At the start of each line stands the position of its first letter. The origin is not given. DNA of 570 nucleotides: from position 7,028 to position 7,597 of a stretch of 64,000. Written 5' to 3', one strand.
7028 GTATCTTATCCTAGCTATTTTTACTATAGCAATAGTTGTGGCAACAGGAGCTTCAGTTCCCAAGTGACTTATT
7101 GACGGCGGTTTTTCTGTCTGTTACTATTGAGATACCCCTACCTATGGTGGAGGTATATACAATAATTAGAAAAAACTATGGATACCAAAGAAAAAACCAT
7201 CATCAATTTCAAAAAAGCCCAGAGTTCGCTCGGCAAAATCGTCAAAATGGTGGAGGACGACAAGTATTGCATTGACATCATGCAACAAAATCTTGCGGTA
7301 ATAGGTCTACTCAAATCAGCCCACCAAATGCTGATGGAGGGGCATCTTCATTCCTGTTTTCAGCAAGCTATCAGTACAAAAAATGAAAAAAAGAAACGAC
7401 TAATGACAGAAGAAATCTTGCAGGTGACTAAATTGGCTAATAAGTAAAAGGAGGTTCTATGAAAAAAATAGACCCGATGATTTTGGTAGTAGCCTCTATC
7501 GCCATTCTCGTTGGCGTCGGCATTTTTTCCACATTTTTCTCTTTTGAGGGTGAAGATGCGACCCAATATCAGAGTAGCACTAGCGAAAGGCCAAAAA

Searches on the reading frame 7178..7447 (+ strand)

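Call 95: search_protein_families(library=pfam, proteins=[window:7178-7447:+], max_evalue=0.00001)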
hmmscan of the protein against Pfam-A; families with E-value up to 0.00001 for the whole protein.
window:7178-7447:+ (89 aa): 1 family
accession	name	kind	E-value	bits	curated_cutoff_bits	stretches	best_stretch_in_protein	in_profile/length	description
PF02583.22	Trns_repr_metal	-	2.9e-15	56.9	22.8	1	4-76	2-73/78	Metal-sensitive transcriptional repressor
